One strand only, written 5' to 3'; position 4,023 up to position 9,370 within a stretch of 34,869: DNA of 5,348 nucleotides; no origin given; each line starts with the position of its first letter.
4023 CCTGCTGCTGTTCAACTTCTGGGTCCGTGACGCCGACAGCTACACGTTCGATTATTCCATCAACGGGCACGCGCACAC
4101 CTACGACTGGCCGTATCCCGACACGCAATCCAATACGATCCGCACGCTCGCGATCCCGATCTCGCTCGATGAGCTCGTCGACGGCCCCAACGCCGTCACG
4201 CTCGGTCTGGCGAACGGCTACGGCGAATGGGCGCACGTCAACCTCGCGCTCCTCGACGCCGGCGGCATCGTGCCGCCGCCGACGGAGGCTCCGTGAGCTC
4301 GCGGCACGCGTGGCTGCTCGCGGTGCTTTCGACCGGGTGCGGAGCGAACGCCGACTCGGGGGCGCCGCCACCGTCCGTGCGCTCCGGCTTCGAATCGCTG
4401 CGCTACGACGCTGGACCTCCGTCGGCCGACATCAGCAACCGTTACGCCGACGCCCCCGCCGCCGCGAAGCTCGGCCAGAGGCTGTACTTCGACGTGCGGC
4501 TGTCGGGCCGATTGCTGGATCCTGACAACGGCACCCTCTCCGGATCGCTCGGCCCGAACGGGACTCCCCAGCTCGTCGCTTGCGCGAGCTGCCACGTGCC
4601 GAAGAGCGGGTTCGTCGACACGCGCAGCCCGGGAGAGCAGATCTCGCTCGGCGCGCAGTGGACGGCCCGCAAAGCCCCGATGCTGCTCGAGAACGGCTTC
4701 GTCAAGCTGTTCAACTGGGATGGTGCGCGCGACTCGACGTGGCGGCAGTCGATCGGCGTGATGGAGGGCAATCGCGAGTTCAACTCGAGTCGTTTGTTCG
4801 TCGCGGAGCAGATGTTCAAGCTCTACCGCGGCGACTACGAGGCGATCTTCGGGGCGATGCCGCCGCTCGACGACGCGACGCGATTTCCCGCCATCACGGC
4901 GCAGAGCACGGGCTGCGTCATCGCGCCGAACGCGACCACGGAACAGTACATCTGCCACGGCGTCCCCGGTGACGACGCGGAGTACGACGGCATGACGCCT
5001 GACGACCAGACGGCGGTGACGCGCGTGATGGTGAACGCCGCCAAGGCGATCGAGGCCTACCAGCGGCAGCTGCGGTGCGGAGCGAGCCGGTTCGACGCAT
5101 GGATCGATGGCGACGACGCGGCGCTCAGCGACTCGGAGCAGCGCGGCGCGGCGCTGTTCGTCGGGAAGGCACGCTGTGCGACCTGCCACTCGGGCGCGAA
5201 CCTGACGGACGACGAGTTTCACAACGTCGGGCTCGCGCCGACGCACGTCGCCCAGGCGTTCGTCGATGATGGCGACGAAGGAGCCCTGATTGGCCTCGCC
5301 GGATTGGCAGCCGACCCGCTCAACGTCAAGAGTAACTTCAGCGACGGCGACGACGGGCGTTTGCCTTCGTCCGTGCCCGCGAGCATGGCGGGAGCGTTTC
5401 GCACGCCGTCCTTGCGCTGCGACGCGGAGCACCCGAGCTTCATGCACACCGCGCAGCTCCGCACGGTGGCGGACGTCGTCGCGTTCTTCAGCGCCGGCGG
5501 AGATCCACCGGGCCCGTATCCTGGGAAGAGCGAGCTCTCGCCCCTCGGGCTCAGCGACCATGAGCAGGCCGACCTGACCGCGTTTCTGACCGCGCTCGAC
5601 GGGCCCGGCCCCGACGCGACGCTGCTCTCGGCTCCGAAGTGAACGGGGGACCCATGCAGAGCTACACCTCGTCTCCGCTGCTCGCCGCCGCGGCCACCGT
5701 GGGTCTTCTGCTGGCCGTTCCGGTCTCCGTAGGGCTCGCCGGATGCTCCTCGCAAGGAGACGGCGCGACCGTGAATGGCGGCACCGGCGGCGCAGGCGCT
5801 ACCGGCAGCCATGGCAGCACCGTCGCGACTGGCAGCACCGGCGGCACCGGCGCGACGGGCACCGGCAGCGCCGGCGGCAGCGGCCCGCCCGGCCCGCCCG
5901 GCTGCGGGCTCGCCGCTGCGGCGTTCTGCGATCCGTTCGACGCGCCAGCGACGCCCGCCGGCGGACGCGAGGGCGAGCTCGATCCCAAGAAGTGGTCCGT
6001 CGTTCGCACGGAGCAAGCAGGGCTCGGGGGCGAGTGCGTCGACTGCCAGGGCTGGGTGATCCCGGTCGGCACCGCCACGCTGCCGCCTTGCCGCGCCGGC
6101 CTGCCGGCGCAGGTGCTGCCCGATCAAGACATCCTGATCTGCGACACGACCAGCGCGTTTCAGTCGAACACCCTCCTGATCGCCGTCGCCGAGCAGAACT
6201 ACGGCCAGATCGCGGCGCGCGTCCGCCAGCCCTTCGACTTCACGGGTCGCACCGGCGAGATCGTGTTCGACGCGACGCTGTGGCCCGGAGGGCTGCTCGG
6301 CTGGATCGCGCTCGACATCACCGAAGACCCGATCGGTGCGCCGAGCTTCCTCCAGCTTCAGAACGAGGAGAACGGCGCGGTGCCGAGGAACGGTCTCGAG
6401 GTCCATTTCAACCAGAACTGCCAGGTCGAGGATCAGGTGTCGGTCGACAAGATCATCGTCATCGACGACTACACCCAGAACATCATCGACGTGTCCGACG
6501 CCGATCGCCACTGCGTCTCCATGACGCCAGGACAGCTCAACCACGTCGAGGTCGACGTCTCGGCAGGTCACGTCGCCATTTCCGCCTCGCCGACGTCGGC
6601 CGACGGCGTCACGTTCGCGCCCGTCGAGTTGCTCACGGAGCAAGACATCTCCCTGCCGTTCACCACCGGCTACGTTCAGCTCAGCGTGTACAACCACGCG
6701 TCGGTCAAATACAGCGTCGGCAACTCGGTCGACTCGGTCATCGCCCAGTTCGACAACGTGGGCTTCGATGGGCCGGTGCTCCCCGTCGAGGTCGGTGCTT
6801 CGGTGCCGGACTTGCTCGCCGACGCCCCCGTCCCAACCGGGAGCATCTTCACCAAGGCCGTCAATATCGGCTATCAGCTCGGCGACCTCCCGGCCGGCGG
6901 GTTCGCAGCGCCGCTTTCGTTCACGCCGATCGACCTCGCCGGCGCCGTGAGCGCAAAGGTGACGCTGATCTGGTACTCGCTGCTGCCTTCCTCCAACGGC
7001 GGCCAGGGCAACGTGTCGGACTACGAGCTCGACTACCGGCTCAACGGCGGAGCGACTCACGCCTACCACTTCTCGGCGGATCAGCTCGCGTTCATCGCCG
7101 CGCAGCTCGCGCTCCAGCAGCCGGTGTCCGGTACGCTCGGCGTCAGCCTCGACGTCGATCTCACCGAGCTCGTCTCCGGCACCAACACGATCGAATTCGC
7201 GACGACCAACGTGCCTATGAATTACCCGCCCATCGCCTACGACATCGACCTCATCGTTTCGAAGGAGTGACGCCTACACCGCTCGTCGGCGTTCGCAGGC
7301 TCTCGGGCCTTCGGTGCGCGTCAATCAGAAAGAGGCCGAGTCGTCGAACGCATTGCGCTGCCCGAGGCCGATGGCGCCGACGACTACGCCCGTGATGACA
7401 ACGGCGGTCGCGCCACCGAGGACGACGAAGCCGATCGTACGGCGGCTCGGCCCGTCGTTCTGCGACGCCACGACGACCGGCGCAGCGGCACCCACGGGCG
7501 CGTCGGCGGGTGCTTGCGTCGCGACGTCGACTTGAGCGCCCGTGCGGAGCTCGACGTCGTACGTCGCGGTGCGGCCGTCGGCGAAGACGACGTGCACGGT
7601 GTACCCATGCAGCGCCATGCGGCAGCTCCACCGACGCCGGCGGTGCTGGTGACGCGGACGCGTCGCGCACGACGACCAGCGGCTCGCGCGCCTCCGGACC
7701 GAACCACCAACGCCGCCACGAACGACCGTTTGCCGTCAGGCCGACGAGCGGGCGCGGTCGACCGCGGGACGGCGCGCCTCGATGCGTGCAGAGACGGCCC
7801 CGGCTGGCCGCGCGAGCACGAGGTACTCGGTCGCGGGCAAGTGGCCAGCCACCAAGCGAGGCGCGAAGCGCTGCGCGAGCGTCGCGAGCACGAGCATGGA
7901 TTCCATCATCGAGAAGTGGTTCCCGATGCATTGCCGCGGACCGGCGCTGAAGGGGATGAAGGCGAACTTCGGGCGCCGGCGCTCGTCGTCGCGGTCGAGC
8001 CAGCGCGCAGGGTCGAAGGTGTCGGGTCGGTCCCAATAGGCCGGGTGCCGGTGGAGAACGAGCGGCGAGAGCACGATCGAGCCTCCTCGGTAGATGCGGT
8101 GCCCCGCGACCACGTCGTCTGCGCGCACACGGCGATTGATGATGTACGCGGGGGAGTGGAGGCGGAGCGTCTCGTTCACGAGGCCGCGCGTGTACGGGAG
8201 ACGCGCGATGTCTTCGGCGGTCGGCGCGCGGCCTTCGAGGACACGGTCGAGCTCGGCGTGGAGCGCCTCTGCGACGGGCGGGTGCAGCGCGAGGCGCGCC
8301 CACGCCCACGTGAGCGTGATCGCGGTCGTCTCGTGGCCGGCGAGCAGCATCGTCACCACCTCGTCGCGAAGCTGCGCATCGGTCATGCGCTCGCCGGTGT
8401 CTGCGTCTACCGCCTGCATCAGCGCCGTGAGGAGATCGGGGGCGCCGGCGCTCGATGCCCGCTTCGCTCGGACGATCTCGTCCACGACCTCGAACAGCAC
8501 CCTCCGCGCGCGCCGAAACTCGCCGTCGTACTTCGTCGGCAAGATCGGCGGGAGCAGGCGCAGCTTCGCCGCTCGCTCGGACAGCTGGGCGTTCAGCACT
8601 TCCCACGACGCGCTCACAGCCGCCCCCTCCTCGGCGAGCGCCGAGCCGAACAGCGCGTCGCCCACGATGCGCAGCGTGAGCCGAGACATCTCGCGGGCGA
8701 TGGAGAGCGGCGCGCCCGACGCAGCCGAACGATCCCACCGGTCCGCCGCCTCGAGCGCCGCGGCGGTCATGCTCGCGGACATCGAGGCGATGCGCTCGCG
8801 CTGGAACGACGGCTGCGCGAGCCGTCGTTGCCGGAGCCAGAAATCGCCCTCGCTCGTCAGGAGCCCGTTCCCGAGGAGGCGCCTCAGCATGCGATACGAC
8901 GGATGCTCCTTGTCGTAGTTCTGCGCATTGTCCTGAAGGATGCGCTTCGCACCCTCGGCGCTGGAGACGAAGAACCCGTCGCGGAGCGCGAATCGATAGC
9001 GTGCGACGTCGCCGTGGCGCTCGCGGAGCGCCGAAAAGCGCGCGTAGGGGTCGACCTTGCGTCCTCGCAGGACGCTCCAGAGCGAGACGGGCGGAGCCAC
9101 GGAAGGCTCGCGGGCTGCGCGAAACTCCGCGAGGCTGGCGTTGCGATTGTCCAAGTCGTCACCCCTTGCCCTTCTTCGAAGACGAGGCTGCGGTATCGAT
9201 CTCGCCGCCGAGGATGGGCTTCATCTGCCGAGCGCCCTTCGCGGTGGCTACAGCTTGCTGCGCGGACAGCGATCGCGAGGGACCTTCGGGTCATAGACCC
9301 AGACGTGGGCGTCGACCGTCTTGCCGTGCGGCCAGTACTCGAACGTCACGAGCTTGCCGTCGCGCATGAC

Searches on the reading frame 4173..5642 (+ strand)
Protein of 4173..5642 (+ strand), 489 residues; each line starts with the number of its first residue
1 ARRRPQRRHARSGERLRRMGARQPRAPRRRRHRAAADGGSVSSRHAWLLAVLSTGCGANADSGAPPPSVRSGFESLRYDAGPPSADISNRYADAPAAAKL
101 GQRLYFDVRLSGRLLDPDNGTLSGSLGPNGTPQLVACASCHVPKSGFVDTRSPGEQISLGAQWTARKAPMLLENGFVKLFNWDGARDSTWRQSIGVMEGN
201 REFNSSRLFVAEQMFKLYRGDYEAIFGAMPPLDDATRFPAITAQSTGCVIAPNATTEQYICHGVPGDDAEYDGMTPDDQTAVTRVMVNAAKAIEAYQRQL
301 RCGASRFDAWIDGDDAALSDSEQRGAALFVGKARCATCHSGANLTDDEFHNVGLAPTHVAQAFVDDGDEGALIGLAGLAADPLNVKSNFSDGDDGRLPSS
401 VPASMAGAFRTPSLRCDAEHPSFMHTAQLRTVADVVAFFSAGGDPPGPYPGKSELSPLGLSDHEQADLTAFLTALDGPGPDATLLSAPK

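Call 38: search_protein_families(library=pfam, proteins=[window:4173-5642:+], max_evalue=0.001)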
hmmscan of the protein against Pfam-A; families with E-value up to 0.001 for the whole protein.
window:4173-5642:+ (489 aa): 2 families
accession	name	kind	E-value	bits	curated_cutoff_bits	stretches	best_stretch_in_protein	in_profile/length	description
PF03150.19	CCP_MauG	-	1.1e-23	85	25.6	1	96-240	2-125/149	Di-haem cytochrome c peroxidase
PF00034.26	Cytochrom_C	-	0.00012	23.8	21.3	0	323-350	2-26/90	Cytochrome c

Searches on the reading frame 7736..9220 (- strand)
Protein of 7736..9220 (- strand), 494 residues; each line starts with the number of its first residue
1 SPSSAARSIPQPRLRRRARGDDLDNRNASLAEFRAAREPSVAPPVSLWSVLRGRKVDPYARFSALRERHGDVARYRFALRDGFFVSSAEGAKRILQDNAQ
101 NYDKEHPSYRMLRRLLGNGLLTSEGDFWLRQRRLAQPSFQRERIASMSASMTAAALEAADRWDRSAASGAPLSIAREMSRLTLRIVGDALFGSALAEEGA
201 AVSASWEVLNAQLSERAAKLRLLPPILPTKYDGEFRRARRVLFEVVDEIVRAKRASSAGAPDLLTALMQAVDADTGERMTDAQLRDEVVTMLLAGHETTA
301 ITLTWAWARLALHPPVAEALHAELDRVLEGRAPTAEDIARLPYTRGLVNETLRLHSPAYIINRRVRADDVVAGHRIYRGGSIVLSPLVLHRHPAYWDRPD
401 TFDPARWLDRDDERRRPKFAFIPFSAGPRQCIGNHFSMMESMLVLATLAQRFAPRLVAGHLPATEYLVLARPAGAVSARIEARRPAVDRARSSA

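Call 38: search_protein_families(library=pfam, proteins=[window:7736-9220:-], max_evalue=0.001)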
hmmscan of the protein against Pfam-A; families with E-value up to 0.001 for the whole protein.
window:7736-9220:- (494 aa): 1 family
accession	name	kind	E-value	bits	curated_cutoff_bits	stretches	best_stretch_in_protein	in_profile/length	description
PF00067.27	p450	-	5.5e-83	279.7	22.8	1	52-454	15-434/462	Cytochrome P450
